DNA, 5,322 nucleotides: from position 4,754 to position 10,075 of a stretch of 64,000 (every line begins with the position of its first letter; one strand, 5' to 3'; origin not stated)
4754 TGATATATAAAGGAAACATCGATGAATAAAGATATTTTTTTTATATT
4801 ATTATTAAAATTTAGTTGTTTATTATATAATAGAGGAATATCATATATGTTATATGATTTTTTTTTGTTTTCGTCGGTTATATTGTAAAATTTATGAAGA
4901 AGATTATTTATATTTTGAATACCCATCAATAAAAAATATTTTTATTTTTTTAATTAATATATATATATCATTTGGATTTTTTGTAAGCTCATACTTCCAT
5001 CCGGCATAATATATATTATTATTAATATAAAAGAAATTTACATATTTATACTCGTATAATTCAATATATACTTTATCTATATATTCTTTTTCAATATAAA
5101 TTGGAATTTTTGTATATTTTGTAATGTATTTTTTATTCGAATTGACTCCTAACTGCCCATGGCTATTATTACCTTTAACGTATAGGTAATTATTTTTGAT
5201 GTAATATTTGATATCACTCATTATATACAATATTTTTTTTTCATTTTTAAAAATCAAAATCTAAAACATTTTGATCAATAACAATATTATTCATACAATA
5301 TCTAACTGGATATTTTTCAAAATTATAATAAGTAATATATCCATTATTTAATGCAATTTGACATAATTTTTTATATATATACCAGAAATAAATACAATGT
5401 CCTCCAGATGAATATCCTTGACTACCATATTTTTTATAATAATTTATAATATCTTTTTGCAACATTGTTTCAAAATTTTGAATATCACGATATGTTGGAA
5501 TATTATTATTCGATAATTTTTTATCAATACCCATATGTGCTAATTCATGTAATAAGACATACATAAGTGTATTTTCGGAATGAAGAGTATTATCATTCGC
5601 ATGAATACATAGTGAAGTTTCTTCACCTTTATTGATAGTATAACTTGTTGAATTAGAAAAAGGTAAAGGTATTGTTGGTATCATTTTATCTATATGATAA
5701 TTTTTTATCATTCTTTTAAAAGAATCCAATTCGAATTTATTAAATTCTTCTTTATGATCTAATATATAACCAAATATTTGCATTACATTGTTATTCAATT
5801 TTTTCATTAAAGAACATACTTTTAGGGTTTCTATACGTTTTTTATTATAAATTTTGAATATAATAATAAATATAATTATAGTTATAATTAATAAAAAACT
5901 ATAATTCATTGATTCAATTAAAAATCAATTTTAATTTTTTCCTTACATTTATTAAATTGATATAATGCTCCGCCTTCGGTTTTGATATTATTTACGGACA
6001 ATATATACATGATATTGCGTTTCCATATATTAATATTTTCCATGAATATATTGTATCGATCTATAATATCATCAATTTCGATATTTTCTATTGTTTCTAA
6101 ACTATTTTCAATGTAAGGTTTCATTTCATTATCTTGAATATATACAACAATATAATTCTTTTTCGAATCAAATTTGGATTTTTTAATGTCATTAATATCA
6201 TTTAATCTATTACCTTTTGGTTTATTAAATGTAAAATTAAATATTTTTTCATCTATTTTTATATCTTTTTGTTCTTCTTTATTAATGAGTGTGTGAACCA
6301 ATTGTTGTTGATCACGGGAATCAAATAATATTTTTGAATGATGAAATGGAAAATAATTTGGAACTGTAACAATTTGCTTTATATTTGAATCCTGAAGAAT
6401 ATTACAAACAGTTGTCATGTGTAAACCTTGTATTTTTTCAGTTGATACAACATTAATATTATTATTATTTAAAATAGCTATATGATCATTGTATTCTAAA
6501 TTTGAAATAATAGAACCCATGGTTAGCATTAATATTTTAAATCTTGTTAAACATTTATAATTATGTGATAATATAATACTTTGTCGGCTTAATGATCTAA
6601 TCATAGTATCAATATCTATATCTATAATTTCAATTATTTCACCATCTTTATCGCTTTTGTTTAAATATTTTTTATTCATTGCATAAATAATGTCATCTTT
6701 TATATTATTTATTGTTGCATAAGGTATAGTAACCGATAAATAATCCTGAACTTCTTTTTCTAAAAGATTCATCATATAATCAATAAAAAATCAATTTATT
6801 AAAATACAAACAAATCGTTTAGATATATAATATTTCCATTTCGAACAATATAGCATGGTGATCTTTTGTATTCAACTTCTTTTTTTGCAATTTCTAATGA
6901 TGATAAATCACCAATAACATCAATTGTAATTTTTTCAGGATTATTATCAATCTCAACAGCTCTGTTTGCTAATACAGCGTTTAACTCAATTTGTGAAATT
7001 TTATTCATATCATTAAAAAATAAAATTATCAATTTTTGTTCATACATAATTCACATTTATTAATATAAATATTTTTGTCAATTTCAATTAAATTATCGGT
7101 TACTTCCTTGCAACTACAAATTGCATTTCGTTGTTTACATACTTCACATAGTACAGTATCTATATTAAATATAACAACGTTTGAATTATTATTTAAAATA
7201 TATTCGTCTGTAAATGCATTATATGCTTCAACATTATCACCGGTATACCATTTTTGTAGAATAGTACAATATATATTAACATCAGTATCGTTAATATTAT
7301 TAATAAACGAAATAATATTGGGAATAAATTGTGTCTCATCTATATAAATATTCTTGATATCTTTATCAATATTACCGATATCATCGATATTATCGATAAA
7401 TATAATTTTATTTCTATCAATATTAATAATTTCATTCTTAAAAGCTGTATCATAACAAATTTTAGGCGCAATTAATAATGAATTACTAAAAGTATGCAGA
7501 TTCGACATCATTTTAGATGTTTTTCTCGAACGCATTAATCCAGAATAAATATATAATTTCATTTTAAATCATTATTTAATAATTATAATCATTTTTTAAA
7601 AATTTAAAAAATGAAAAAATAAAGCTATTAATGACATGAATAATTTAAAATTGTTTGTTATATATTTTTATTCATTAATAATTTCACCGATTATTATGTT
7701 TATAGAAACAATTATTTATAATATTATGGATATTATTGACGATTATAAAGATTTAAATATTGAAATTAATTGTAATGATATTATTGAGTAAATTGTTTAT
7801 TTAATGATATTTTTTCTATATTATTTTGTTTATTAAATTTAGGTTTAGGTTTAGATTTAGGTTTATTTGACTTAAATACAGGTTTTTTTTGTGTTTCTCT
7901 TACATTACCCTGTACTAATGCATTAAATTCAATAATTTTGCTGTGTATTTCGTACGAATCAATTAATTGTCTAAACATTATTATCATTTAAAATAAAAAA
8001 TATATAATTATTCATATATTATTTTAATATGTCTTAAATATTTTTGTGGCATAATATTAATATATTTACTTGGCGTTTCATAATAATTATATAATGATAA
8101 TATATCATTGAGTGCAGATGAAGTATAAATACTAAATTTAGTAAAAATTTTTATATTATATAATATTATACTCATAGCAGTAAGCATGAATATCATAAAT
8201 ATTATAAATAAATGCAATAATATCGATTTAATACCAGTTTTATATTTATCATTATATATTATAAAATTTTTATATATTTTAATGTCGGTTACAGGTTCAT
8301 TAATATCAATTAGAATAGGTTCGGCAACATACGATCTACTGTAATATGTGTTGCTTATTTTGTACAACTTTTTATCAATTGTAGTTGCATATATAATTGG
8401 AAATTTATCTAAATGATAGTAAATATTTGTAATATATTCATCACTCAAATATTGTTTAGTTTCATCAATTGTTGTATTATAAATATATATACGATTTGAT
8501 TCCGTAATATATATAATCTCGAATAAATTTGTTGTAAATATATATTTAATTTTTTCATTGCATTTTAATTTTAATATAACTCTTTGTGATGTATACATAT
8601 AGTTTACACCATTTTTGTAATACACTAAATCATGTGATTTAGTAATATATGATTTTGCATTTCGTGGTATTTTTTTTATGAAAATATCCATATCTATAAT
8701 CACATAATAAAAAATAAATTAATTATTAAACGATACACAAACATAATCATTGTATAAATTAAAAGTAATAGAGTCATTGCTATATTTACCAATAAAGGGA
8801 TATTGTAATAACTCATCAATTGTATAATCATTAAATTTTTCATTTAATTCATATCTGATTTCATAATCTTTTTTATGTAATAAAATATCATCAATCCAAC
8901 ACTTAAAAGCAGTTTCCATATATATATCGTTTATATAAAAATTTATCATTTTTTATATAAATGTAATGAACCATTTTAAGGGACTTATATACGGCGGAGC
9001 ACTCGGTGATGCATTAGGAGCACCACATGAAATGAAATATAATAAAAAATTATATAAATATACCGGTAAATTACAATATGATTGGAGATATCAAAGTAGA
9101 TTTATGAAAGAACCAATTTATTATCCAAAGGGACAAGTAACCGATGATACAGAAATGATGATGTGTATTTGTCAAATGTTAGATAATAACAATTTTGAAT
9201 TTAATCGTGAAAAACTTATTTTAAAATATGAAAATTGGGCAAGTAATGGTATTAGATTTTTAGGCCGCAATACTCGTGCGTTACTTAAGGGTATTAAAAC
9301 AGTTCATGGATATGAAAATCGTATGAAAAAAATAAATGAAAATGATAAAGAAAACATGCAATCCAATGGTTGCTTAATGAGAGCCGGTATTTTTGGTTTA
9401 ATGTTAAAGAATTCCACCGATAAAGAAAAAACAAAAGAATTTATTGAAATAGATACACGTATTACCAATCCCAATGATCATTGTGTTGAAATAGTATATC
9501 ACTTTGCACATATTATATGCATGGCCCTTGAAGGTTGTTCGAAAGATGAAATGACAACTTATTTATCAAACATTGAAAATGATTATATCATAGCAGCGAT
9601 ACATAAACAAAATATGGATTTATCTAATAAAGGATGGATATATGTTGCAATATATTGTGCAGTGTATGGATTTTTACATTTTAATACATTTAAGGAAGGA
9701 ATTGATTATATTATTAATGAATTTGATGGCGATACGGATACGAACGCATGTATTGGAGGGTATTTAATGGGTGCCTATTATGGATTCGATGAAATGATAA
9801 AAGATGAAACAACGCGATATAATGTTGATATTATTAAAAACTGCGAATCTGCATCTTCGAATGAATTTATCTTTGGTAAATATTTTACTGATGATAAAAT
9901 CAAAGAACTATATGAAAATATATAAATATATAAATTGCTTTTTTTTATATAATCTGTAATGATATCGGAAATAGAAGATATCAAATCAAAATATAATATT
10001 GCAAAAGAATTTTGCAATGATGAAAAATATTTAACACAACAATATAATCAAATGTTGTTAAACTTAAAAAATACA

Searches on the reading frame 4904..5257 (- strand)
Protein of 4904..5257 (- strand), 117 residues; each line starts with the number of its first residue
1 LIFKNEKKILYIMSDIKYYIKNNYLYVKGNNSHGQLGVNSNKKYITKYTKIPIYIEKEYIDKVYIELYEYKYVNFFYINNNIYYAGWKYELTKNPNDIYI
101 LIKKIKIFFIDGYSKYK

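Call 10: search_protein_families(library=pfam, proteins=[window:4904-5257:-], max_evalue=0.001)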
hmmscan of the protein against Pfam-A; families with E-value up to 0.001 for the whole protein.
window:4904-5257:- (117 aa): 0 families

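Call 68: search_protein_families(library=pfam, proteins=[window:4904-5221:-], max_evalue=1)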
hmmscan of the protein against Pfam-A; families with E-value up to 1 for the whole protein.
window:4904-5221:- (105 aa): 3 families
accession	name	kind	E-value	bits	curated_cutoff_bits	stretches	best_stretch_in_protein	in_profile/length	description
PF00415.24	RCC1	-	0.028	15.4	21.7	1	13-43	4-29/50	Regulator of chromosome condensation (RCC1) repeat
PF25390.1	WD40_RLD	-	0.051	13.3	150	1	11-38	214-240/363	RCC1-like domain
PF15616.11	TerY_C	-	0.74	10.4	28.4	1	27-72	13-54/129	TerY-C metal binding domain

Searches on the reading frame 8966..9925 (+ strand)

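Call 61: search_protein_families(library=pfam, proteins=[window:8966-9925:+], max_evalue=0.001)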
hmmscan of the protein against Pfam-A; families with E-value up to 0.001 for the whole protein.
window:8966-9925:+ (319 aa): 1 family
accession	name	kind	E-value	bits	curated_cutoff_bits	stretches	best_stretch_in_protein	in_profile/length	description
PF03747.19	ADP_ribosyl_GH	-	2.7e-43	149.1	26.2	1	6-276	1-283/287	ADP-ribosylglycohydrolase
